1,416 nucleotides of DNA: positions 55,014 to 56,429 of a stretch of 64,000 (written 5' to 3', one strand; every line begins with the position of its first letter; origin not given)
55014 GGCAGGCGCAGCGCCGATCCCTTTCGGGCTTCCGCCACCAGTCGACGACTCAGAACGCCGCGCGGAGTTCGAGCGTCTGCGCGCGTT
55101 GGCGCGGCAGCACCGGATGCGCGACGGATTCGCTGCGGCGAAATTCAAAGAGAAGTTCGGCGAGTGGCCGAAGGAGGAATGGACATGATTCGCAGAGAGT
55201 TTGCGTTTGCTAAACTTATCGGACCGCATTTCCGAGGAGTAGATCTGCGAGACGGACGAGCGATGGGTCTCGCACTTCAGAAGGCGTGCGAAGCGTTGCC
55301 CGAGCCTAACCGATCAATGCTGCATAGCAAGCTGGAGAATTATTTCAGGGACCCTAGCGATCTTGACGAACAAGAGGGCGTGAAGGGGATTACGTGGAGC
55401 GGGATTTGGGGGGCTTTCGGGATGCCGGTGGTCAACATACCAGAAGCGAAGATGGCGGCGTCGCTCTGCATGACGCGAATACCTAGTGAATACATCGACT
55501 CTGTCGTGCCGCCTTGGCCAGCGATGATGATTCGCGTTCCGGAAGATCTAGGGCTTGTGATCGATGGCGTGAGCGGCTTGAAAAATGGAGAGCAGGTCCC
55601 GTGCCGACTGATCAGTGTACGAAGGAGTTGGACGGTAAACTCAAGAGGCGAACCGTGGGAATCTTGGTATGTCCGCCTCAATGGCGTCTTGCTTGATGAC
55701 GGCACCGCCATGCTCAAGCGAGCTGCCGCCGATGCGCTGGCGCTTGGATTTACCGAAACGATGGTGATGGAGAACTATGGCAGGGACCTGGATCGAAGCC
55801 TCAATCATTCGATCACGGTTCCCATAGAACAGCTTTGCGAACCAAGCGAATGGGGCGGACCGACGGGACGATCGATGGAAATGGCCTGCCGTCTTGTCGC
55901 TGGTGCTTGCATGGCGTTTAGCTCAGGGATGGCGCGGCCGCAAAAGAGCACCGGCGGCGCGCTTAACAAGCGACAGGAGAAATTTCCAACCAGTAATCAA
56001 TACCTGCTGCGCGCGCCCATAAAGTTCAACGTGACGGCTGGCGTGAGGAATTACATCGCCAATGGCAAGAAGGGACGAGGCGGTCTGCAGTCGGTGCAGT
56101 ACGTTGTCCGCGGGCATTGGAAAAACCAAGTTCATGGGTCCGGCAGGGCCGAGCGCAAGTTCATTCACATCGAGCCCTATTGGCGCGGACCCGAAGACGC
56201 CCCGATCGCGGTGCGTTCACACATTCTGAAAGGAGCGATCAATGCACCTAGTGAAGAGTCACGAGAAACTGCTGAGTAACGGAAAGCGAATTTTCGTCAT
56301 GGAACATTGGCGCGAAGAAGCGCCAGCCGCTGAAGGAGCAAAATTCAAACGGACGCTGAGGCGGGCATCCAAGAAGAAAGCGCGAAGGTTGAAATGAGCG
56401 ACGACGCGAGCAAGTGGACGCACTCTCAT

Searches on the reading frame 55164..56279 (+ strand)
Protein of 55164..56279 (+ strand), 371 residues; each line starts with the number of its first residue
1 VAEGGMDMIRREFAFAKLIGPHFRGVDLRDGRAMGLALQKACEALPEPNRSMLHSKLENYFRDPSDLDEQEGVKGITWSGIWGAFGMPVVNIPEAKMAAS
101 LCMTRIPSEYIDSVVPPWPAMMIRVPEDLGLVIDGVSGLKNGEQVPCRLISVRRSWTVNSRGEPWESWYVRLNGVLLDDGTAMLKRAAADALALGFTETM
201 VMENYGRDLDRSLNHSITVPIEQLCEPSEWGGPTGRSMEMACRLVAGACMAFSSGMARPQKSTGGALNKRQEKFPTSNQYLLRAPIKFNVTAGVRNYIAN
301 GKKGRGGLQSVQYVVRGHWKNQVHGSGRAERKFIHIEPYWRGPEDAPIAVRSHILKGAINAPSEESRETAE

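Call 8: search_protein_families(library=pfam, proteins=[window:55164-56279:+], max_evalue=0.1)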
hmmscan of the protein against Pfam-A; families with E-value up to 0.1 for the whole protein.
window:55164-56279:+ (371 aa): 0 families

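Call 9: search_protein_families(library=phrogs, proteins=[window:55164-56279:+], max_evalue=0.01)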
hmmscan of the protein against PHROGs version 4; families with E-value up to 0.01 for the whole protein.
window:55164-56279:+ (371 aa): 1 family
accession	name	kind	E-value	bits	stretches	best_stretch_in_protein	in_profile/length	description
phrog_15934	-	unknown function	3.1e-13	51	1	298-350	244-296/305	-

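Call 10: search_protein_families(library=padloc, proteins=[window:55164-56279:+], max_evalue=0.01)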
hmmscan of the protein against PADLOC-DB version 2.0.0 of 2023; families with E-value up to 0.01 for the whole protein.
window:55164-56279:+ (371 aa): 0 families

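Call 11: search_protein_families(library=ncbifam, proteins=[window:55164-56279:+], max_evalue=0.01)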
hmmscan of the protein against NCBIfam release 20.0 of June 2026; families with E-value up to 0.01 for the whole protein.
window:55164-56279:+ (371 aa): 0 families

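Call 12: search_dna_similar(query=window:55164-56279:+, collection=phages, mode=protein, max_evalue=0.001, max_rows=40)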
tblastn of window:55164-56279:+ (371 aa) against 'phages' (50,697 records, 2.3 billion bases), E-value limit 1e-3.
Records with a match: 6; places in all: 6; records where one place covers at least 80% of the query: 0.
Best place of each record, by identity: <60% 6.
By first word of the organism name: Propionibacterium 6.
By host as written in the record: Propionibacterium freudenreichii 4; Propionibacterium freudenreichii TL110 2.
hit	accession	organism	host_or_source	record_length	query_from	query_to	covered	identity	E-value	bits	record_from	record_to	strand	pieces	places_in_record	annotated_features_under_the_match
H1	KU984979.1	Propionibacterium phage PFR1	Propionibacterium freudenreichii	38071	237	355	32%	29.3%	3e-8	62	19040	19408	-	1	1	hypothetical protein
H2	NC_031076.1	Propionibacterium phage PFR1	Propionibacterium freudenreichii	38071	237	355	32%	29.3%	3e-8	62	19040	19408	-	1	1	hypothetical protein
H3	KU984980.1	Propionibacterium phage PFR2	Propionibacterium freudenreichii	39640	237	355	32%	29.3%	3e-8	62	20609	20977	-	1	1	hypothetical protein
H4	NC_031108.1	Propionibacterium phage PFR2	Propionibacterium freudenreichii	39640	237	355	32%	29.3%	3e-8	62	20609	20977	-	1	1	hypothetical protein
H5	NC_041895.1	Propionibacterium phage G4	Propionibacterium freudenreichii TL110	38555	237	355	32%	29.0%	1e-8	63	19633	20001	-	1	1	26: hypothetical protein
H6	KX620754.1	Propionibacterium phage G4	Propionibacterium freudenreichii TL110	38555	237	355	32%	29.0%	1e-8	63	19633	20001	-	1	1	26: hypothetical protein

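Call 14: get_annotated_region(hit=H5, flank=6000)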
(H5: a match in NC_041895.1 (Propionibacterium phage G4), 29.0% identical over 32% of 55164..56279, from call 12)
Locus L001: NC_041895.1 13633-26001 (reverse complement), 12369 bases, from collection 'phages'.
description: Propionibacterium phage G4, complete genome.
organism: Propionibacterium phage G4 (NCBI taxid 1897537)
taxonomy: Viruses; Duplodnaviria; Heunggongvirae; Uroviricota; Caudoviricetes; Doucettevirus; Doucettevirus G4
host: Propionibacterium freudenreichii TL110; source: Emmental french cheese; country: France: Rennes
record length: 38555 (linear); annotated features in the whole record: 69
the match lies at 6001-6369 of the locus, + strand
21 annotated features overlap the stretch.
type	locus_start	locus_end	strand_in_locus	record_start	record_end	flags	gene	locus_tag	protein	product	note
CDS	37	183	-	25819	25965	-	36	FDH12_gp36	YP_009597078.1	hypothetical protein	-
CDS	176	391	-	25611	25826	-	35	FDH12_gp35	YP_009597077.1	hypothetical protein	-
CDS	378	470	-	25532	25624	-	34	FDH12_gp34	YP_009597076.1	hypothetical protein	-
CDS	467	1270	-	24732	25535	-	33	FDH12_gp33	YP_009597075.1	anti-repressor Ant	-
CDS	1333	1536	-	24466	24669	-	32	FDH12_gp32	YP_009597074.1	transcriptional repressor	-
CDS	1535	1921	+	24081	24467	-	31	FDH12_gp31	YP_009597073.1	immunity repressor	-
CDS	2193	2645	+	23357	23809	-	30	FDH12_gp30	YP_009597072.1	hypothetical protein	-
CDS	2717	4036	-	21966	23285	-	29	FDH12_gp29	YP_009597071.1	site-specific integrase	-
CDS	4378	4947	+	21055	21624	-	28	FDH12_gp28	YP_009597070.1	hypothetical protein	-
CDS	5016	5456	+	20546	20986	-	27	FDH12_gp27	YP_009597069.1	hypothetical protein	-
CDS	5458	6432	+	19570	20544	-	26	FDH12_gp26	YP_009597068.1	hypothetical protein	-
CDS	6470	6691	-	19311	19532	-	25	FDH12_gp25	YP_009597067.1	holin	-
CDS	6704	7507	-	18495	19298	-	24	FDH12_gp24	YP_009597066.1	endolysin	-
CDS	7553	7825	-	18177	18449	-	23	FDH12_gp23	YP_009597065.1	hypothetical protein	-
CDS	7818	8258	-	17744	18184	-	22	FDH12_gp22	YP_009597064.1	membrane protein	-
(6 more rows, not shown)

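Call 16: find_homologous_proteins(query=window:55164-56279:+, max_evalue=0.001)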
Query window:55164-56279:+ (371 aa): 203 proteins with E <= 0.001 among 5546 candidates; the best 120 are listed.
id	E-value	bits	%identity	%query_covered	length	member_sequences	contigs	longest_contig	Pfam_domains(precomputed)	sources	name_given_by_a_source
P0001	6.2e-231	784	94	96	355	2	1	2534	PF26125.1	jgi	jgi:hypothetical protein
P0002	2.4e-49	186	40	80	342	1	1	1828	-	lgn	-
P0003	4.3e-49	186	38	83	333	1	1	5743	-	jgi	jgi:hypothetical protein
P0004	5.3e-48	182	37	81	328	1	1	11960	PF26125.1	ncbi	-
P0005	3.3e-47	179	33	91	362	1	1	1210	PF26125.1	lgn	-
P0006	6.5e-43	165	34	92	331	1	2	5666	-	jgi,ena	-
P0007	1.1e-41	161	35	74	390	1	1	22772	-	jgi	-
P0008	1.6e-41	161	36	75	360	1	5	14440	PF26125.1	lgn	-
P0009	6.1e-41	159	34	82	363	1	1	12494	PF26125.1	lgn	-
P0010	1.1e-40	158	32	94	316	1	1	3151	-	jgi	jgi:hypothetical protein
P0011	1.6e-40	157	35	75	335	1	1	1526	-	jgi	jgi:hypothetical protein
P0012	1.8e-40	157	35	93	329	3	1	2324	-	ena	-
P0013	4.0e-40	156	34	85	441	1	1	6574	PF26125.1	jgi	jgi:hypothetical protein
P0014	3.0e-39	153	33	98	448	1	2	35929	-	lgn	-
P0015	1.4e-38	151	33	96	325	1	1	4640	PF26125.1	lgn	-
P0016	1.8e-38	151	36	77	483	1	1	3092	PF26125.1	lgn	-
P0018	1.8e-37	147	36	75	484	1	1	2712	PF26125.1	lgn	-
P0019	3.0e-37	147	35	75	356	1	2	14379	PF26125.1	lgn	-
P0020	9.5e-37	145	34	78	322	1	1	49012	PF26125.1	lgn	-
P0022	4.6e-35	139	31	88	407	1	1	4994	PF26125.1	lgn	-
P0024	3.6e-34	137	33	79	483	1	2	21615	PF26125.1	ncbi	-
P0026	2.6e-33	134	36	74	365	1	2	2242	PF26125.1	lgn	-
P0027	2.6e-33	134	32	74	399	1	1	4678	PF26125.1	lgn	-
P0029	1.1e-29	122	31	74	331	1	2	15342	PF26125.1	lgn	-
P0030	1.8e-29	121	31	76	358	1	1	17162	PF26125.1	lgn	-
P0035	7.7e-28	116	32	79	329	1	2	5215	PF26125.1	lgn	-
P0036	8.8e-28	115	31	76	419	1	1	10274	PF26125.1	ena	-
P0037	9.6e-28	115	31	75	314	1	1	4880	PF26125.1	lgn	-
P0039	3.4e-27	114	34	76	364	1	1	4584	PF26125.1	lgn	-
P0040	3.5e-27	114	31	80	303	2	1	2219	PF26125.1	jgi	jgi:hypothetical protein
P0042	5.3e-27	113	30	75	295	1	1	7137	PF26125.1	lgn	-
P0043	5.4e-27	113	32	77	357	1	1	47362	PF26125.1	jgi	jgi:hypothetical protein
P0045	1.1e-26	112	33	75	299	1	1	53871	PF26125.1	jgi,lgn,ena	-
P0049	3.6e-26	110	31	77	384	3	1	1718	PF26125.1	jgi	jgi:hypothetical protein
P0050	3.7e-26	110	32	79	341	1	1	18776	PF26125.1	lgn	-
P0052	7.0e-26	109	28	78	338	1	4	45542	PF26125.1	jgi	jgi:hypothetical protein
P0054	1.7e-25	108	33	81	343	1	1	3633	PF26125.1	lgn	-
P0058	5.0e-25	106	31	75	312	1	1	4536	PF26125.1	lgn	-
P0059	7.1e-25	106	30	74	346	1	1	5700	PF26125.1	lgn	-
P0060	7.4e-25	106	29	78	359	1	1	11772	PF26125.1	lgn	-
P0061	7.5e-25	106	31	75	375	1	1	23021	PF26125.1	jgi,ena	-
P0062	7.7e-25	106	29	74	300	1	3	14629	PF26125.1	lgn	-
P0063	7.9e-25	106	33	77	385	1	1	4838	PF26125.1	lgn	-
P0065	1.2e-24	105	29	77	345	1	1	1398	PF26125.1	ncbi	-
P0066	1.3e-24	105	31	75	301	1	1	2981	PF26125.1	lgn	-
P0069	3.0e-24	104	36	40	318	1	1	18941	PF26125.1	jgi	jgi:hypothetical protein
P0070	3.1e-24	104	31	70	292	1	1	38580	PF26125.1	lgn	-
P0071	3.1e-24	104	29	86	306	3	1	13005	PF26125.1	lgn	-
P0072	3.1e-24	104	31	76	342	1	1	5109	PF26125.1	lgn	-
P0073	3.3e-24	104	29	78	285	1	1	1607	PF26125.1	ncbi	-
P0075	5.1e-24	103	28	78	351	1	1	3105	PF26125.1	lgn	-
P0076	5.3e-24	103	29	82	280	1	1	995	PF26125.1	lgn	-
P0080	1.3e-23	102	31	78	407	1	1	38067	PF26125.1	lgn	-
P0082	1.8e-23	101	44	32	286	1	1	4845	PF26125.1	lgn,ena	-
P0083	2.1e-23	101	32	80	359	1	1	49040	PF26125.1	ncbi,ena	-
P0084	2.1e-23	101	31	75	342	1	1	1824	PF26125.1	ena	-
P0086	2.7e-23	101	33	77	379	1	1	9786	PF26125.1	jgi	jgi:hypothetical protein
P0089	4.1e-23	100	46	32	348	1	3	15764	PF26125.1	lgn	-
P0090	5.8e-23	100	33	74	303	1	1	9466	PF26125.1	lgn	-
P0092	6.4e-23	99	30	87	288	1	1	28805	PF26125.1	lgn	-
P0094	7.3e-23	99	33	74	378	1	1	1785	PF26125.1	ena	-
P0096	1.8e-22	98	31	78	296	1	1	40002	PF26125.1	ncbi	-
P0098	1.8e-22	98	34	74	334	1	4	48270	PF26125.1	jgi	jgi:hypothetical protein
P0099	1.8e-22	98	29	74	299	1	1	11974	PF26125.1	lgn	-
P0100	2.4e-22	98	34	75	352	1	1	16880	PF26125.1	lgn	-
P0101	2.5e-22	98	30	74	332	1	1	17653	PF26125.1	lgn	-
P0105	5.8e-22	96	31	73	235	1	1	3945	PF26125.1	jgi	jgi:hypothetical protein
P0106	8.2e-22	96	30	75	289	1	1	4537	PF26125.1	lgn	-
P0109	1.5e-21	95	32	75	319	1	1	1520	PF26125.1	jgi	jgi:hypothetical protein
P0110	2.7e-21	94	29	74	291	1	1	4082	PF26125.1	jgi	jgi:hypothetical protein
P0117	5.9e-21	93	41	37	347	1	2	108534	PF26125.1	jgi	jgi:hypothetical protein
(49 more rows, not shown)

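Call 17: search_protein_families(library=pfam, proteins=[P0001, P0004, P0020, P0043, P0083, P0117], max_evalue=1)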
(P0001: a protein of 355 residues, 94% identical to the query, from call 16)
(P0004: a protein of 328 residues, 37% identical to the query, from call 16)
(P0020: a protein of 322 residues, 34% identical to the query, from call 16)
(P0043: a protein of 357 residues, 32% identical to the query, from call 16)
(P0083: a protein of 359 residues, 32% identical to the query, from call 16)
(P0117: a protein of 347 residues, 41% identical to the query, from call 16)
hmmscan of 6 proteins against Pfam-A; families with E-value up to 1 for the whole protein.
P0001 (355 aa): 0 families

P0004 (328 aa): 0 families

P0020 (322 aa): 0 families

P0043 (357 aa): 0 families

P0083 (359 aa): 0 families

P0117 (347 aa): 0 families

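Call 19: find_related_loci(query=A1, collection=viral_contigs, flank=10000)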
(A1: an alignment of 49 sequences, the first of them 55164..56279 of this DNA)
Query A1 (371 aa) in viral_contigs; peptide patterns used: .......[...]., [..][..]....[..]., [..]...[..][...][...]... (x = any residue, [..] = any of these).
77 stretches matched a pattern; 53 encode a relative of the query (tblastn E <= 1e-3); 52 distinct loci.
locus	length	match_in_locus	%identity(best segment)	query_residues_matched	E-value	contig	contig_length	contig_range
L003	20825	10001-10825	34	76-371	2e-38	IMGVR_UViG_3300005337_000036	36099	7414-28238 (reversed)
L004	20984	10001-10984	30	33-351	7e-29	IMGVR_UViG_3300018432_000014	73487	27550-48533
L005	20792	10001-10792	30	76-364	2e-28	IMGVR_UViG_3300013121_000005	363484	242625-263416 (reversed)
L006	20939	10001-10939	28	13-359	2e-26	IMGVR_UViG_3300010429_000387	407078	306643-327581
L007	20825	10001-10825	32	76-357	2e-25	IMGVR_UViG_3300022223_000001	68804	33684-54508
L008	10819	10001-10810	30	71-357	4e-24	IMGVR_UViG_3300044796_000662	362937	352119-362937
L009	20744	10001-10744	30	78-353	8e-24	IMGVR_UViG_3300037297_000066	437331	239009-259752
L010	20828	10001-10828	29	69-356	1e-23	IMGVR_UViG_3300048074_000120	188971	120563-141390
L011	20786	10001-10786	27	76-364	7e-23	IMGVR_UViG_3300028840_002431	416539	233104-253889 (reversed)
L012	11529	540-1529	25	14-358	1e-22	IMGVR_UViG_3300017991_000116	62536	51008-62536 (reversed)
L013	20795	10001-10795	27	82-355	2e-22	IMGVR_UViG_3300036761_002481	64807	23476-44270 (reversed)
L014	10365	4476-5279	28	76-353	3e-22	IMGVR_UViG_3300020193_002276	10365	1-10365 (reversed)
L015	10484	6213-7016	28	76-353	3e-22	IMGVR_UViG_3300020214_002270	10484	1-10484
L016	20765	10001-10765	28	82-360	6e-22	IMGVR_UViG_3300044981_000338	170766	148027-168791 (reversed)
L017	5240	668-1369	28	93-366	3e-21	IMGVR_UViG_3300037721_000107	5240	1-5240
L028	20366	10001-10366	37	235-355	1e-18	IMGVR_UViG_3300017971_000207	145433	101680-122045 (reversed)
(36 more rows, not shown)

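Call 26: predict_structure(alignment_id=A1)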
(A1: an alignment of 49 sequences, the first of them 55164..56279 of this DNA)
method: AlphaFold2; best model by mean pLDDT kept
length: 371 residues; sequences in the alignment: 49
mean_pLDDT: 82.6   pTM: 0.78
mean pLDDT of the five models: 82.6, 81.3, 81.2, 81.1, 79.2
residues with pLDDT >= 90: 213; 70-90: 67; 50-70: 63; < 50: 28
segments of 3 or more residues with pLDDT < 50: 314-316, 338-342, 345-356, 358-360
pLDDT, mean of each block of 10 residues (from residue 1): 66 94 95 94 92 93 92 95 98 96 92 95 96 77 89 93 94 77 70 77 60 86 93 95 97 93 60 87 91 96 81 57 83 59 47 47 53 46
secondary structure, 60 per line:
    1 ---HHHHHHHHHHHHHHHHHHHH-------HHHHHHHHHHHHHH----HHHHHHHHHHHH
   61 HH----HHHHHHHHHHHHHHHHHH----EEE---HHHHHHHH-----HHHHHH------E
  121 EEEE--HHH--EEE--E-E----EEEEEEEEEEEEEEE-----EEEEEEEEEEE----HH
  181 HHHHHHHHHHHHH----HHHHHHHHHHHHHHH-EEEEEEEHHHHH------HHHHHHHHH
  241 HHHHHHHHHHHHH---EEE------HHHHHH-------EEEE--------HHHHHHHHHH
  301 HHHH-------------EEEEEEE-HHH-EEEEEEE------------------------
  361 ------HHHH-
elements in order: H4-23 H31-44 H49-62 H67-84 E89-91 H95-102 H108-113 E120-124 E132-134 E144-158 E164-174 H179-193 H198-212 E214-220 H221-225 H232-253 E257-259 H266-271 E279-282 H291-304 E318-324 E330-336 H367-370

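Call 39: search_solved_structures(query=A1, max_evalue=10, show_alignments=2)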
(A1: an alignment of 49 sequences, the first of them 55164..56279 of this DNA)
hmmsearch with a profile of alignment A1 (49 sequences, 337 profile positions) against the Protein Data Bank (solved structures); distinct sequences matched with E-value up to 10: 16.
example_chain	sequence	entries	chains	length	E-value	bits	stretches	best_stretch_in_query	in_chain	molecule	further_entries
6uqg_A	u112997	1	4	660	0.06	16.2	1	215-278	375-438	Potassium/sodium hyperpolarization-activated cyclic nucleotide-gated channel 1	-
9bc6_A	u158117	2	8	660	0.06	16.2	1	215-278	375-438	Potassium/sodium hyperpolarization-activated cyclic nucleotide-gated channel 1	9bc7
5u6o_A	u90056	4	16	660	0.06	16.2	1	215-278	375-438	Potassium/sodium hyperpolarization-activated cyclic nucleotide-gated channel 1 | Potassium/sodium hyperpolarization-activated cyclic nucleotide-gated channel 11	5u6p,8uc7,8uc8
6uqf_A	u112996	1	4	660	0.06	16.2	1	215-278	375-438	Potassium/sodium hyperpolarization-activated cyclic nucleotide-gated channel 1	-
9r1v_A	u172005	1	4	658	0.069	16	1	215-279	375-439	Potassium/sodium hyperpolarization-activated cyclic nucleotide-gated channel 1,Potassium/s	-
9r1t_A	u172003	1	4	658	0.071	16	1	215-279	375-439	Potassium/sodium hyperpolarization-activated cyclic nucleotide-gated channel 1,Potassium/s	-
8y60_A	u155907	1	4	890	0.076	15.9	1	215-278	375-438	Potassium/sodium hyperpolarization-activated cyclic nucleotide-gated channel 1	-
8t4y_A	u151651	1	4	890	0.076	15.9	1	215-278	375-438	Potassium/sodium hyperpolarization-activated cyclic nucleotide-gated channel 1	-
8t4m_D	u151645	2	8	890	0.076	15.9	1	215-278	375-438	Potassium/sodium hyperpolarization-activated cyclic nucleotide-gated channel 1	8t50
9pxn_B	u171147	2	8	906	0.091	15.6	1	215-278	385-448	Potassium/sodium hyperpolarization-activated cyclic nucleotide-gated channel 1,Thermostabl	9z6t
6n3q_F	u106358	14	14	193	0.21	14.4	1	98-135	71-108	Translocation protein SEC72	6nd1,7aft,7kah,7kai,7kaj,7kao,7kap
6gyn_A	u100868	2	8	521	0.22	14.3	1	214-279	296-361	Potassium/sodium hyperpolarization-activated cyclic nucleotide-gated channel 4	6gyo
7nmn_A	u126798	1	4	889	0.29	14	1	213-279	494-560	Potassium/sodium hyperpolarization-activated cyclic nucleotide-gated channel 4,Rabbit HCN4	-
7np3_A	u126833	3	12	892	0.29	14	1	213-279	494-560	Potassium/sodium hyperpolarization-activated cyclic nucleotide-gated channel 4,Potassium/s | Potassium/sodium hyperpolarization-activated cyclic nucleotide-gate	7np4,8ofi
8inz_C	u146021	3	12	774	0.32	13.8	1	214-279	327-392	Potassium/sodium hyperpolarization-activated cyclic nucleotide-gated channel 3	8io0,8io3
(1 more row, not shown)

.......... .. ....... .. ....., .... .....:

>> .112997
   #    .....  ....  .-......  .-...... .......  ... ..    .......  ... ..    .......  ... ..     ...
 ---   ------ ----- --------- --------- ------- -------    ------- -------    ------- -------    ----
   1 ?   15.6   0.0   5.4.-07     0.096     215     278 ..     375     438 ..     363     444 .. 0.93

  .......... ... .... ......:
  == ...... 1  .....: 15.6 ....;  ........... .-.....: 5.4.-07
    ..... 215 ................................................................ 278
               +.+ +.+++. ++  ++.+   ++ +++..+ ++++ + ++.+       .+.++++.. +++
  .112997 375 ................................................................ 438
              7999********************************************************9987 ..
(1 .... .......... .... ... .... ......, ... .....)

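Call 43: find_encoding_contigs(protein=P0020, flank=10000, max_places=2)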
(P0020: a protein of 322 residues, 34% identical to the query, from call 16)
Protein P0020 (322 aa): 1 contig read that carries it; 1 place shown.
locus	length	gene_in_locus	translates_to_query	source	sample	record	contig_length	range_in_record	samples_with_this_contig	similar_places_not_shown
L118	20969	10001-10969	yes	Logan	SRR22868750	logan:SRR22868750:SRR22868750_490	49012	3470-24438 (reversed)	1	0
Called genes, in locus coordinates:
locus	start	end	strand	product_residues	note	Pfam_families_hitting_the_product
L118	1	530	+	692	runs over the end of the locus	-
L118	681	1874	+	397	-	-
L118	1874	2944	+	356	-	PF01391:Collagen (faint)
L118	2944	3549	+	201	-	PF13472:Lipase_GDSL_2 (weak)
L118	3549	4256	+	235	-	-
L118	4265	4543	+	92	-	PF23148:Gp77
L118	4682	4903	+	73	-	-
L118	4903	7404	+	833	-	PF00535:Glycos_transf_2, PF13439:Glyco_transf_4 (faint)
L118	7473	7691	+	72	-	-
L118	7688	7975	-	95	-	-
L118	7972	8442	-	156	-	-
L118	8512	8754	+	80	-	-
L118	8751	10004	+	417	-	PF00270:DEAD, PF04851:ResIII, PF13307:Helicase_C_2 (faint), PF00271:Helicase_C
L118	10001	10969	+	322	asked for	PF26125:AcrVA2-like (faint)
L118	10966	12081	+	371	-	PF00534:Glycos_transf_1, PF13692:Glyco_trans_1_4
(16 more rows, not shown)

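Call 48: search_protein_families(library=pfam, alignment_id=A3, max_evalue=0.001)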
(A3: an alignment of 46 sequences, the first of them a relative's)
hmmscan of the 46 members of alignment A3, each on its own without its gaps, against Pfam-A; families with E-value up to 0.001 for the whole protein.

A. member 1, L003:8356-9786:+ (477 aa): 3 families
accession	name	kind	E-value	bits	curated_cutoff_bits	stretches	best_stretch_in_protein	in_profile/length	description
PF04851.21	ResIII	-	3.1e-26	92.7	22.5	1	11-158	2-164/164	Type III restriction enzyme, res subunit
PF00271.37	Helicase_C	-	5.5e-17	62.4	23.5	1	214-310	13-109/110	Helicase conserved C-terminal domain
PF00270.35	DEAD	-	2.2e-09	37.7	26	1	27-157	10-161/167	DEAD/DEAH box helicase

B. families by the number of members that match (of 46 scanned): 23 families
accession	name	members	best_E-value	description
PF04851.21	ResIII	3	3.1e-26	Type III restriction enzyme, res subunit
PF00271.37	Helicase_C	3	5.5e-17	Helicase conserved C-terminal domain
PF00270.35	DEAD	3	1.8e-09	DEAD/DEAH box helicase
PF05866.16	RusA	2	1.4e-19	Endodeoxyribonuclease RusA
PF00145.23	DNA_methylase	1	2e-34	C-5 cytosine-specific DNA methylase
PF00476.26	DNA_pol_A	1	5.4e-33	DNA polymerase family A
PF11523.13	DUF3223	1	3.3e-20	Protein of unknown function (DUF3223)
PF03167.25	UDG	1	4.9e-17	Uracil DNA glycosylase superfamily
PF01068.26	DNA_ligase_A_M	1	7.8e-16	ATP dependent DNA ligase domain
PF01807.25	Zn_ribbon_DnaG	1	1.7e-14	CHC2 zinc finger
PF14743.12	DNA_ligase_OB_2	1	5e-10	DNA ligase OB-like domain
PF20137.4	DUF6527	1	2.5e-07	Family of unknown function (DUF6527)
PF04675.19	DNA_ligase_A_N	1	5.9e-07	DNA ligase N terminus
PF13560.12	HTH_31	1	2e-06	Helix-turn-helix domain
PF13589.12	HATPase_c_3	1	2.2e-06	Histidine kinase-, DNA gyrase B-, and HSP90-like ATPase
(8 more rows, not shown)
